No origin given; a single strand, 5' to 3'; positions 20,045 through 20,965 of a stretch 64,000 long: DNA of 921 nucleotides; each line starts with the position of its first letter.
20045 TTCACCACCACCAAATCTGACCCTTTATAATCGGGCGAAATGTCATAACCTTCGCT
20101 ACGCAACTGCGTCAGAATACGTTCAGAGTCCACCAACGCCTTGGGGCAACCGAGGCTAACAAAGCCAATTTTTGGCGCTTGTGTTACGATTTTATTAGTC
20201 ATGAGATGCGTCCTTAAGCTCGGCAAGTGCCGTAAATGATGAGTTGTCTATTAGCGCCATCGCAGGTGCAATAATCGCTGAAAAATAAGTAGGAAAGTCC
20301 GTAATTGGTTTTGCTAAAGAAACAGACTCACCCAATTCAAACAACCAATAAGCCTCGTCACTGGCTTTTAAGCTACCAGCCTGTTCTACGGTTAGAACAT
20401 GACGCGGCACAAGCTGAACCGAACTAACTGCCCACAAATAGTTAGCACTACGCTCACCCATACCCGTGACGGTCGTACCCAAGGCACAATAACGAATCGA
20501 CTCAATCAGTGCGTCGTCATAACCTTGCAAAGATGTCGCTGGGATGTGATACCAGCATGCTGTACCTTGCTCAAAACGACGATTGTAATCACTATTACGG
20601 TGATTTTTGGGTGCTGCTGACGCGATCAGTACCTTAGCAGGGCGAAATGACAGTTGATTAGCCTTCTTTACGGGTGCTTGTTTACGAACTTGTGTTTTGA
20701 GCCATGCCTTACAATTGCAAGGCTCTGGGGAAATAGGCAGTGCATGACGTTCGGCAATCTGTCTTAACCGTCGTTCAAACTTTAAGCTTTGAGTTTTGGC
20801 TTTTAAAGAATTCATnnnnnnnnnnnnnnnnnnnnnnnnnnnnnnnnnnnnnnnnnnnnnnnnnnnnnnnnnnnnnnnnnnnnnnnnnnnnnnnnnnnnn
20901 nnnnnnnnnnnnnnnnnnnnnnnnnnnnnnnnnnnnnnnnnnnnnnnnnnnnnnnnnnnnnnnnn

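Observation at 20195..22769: AT-rich four-gene cassette fused into the aroKB-rimO transcription unit: two nuclease-fold proteins, a RelA/SpoT-type nucleotidyltransferase and a basic unknown, with no methyltransferase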

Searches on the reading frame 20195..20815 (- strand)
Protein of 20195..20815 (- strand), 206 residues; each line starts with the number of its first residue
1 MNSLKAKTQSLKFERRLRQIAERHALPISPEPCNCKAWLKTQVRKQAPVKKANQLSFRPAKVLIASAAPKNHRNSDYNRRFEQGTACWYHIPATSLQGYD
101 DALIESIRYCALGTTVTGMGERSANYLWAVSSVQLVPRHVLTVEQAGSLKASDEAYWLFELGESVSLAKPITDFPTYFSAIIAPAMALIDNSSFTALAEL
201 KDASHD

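Call 3: search_protein_families(library=pfam, proteins=[window:20195-20815:-], max_evalue=1)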
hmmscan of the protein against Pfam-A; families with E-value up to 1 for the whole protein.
window:20195-20815:- (206 aa): 0 families

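Call 4: search_protein_families(library=padloc, proteins=[window:20195-20815:-], max_evalue=1)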
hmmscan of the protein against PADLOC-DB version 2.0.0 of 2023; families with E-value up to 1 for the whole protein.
window:20195-20815:- (206 aa): 0 families

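Call 5: search_protein_families(library=ncbifam, proteins=[window:20195-20815:-], max_evalue=1)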
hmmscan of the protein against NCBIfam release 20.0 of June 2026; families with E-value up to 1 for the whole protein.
window:20195-20815:- (206 aa): 0 families

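Call 8: find_homologous_proteins(query=window:20195-20815:-)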
Query window:20195-20815:- (206 aa): 51 proteins with E <= 0.001 among 273 candidates.
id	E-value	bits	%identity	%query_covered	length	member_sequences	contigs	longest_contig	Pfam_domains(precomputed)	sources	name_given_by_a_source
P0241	4.5e-133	459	100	100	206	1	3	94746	-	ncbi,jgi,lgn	jgi:hypothetical protein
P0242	9.1e-118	409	89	100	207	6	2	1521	-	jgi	jgi:hypothetical protein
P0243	5.2e-97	341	74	100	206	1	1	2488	-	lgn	-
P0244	9.2e-77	275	70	87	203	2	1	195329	-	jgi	-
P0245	2.1e-74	267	62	96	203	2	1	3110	-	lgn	-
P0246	2.2e-74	267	68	87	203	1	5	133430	-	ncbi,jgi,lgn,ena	jgi:hypothetical protein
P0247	3.0e-74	267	68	87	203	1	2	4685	-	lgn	-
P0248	9.7e-74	265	61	96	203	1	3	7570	-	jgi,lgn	jgi:hypothetical protein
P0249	1.0e-73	265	64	100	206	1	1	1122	-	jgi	jgi:hypothetical protein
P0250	1.3e-73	265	62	96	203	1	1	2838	-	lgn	-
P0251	2.6e-73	264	61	96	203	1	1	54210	-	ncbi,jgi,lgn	jgi:hypothetical protein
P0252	1.4e-72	261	60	96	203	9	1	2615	-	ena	-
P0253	1.2e-70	255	62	98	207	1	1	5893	-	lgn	-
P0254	1.1e-69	252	60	96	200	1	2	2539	-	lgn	-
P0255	2.0e-68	248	62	87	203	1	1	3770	-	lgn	-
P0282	2.1e-50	189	50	97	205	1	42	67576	-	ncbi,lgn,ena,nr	ncbi:MAG: hypothetical protein M1572_01780 [Gammaproteobacteria bacterium]|nr:hypothetical protein [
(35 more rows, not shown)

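Call 9: find_encoding_contigs(protein=P0241, flank=8000, max_places=4)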
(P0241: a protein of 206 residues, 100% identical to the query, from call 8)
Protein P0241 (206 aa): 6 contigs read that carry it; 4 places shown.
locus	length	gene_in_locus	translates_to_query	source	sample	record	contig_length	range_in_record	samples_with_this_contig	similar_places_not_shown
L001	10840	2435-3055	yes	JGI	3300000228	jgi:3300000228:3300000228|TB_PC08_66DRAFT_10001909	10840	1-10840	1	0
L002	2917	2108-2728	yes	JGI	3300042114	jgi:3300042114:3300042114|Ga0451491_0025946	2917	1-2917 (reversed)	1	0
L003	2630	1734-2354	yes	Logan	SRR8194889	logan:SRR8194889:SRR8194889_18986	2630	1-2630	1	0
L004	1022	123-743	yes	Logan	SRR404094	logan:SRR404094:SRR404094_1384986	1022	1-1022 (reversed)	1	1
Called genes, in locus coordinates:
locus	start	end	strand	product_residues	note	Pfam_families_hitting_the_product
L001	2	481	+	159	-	?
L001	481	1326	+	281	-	PF09521:RE_NgoPII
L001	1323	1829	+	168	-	-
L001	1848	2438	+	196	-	PF04607:RelA_SpoT (weak)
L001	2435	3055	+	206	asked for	-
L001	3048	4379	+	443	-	PF00919:UPF0004, PF04055:Radical_SAM, PF18693:TRAM_2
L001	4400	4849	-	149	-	PF02635:DsrE (weak)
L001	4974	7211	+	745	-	PF08497:Radical_SAM_N, PF04055:Radical_SAM, PF11842:DUF3362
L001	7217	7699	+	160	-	PF03449:GreA_GreB_N, PF01272:GreA_GreB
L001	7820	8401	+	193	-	PF03831:YjdM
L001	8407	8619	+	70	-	-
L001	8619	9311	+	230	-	PF01292:Ni_hydr_CYTB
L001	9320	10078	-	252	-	PF00977:His_biosynth, PF01207:Dus (faint), PF05690:ThiG (faint), PF02581:TMP-TENI (faint), PF03060:NMO (faint), PF01180:DHO_dh (faint), PF04309:G3P_antiterm (faint)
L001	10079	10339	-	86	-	-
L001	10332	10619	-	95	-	PF04365:BrnT_toxin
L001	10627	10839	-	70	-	?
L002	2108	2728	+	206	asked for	-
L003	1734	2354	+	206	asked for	-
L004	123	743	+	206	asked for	-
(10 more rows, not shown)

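Call 15: find_encoding_contigs(protein=P0246, flank=6000, max_places=3)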
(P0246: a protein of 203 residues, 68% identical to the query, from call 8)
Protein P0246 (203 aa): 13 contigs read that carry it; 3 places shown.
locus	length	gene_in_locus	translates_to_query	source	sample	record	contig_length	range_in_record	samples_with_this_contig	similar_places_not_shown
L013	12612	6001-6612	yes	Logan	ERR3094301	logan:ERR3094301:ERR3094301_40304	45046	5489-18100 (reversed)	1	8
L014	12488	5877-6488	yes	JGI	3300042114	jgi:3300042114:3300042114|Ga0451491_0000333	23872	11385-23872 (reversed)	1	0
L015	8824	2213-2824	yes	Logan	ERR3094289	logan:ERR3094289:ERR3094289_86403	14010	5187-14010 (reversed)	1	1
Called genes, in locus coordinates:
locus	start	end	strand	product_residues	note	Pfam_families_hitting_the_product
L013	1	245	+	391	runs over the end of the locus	-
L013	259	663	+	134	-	-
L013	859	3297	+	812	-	PF18947:HAMP_2 (weak), PF00672:HAMP, PF00015:MCPsignal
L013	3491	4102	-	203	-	PF00625:Guanylate_kin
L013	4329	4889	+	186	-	PF13671:AAA_33 (weak), PF01202:SKI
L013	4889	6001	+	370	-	PF13685:Fe-ADH_2, PF01761:DHQ_synthase, PF24621:DHQS_C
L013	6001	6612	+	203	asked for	-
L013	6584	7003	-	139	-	-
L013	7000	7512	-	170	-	PF01584:CheW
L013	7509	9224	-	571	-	PF01627:Hpt (weak), PF22335:Cas10-Cmr2_palm2 (faint), PF00072:Response_reg, PF00990:GGDEF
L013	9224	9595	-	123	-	PF00072:Response_reg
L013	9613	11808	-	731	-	PF01627:Hpt, PF02518:HATPase_c, PF01584:CheW, PF00072:Response_reg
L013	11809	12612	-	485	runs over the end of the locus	PF01739:CheR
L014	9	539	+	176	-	PF00563:EAL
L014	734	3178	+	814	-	PF18947:HAMP_2 (weak), PF00672:HAMP, PF00015:MCPsignal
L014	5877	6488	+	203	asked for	-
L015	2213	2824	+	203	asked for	-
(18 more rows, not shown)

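Call 87: find_encoding_contigs(protein=P0282, flank=4000, max_places=3)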
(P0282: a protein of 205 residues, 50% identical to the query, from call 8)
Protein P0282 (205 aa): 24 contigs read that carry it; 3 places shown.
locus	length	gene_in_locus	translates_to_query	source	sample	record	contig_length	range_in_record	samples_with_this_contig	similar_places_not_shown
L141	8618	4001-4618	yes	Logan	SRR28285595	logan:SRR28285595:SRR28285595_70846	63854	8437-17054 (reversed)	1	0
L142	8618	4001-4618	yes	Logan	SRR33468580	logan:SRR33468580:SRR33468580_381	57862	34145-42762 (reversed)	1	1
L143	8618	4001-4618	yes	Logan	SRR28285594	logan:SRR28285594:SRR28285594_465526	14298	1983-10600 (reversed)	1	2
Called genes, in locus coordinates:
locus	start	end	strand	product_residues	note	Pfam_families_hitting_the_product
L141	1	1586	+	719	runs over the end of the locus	PF00672:HAMP, PF26769:HAMP_PhoQ (faint), PF18947:HAMP_2, PF00672:HAMP (weak), PF00015:MCPsignal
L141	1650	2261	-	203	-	PF00625:Guanylate_kin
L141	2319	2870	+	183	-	PF02224:Cytidylate_kin (faint), PF13238:AAA_18 (weak), PF01202:SKI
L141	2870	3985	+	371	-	PF13685:Fe-ADH_2 (weak), PF01761:DHQ_synthase, PF24621:DHQS_C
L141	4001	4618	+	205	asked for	-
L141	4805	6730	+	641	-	PF14827:dCache_3, PF00672:HAMP, PF00015:MCPsignal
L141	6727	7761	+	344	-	PF00072:Response_reg, PF01339:CheB_methylest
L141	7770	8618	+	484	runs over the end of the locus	PF01739:CheR, PF07719:TPR_2 (faint), PF13424:TPR_12 (faint), PF00515:TPR_1 (faint), PF12895:ANAPC3 (faint), PF14559:TPR_19 (weak), PF25063:ARM_TT21_C (weak)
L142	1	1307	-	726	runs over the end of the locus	PF01966:HD, PF13328:HD_4, PF04607:RelA_SpoT, PF02824:TGS, PF19296:RelA_AH (weak), PF28438:RelA_RIS, PF01842:ACT (weak), PF13291:ACT_4, +1 more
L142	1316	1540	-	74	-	PF01192:RNA_pol_Rpb6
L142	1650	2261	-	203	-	PF00625:Guanylate_kin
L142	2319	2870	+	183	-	PF02224:Cytidylate_kin (faint), PF13238:AAA_18 (weak), PF01202:SKI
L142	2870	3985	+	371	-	PF13685:Fe-ADH_2 (weak), PF01761:DHQ_synthase, PF24621:DHQS_C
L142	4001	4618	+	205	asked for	-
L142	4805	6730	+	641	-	PF14827:dCache_3, PF00672:HAMP, PF00015:MCPsignal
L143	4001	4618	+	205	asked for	-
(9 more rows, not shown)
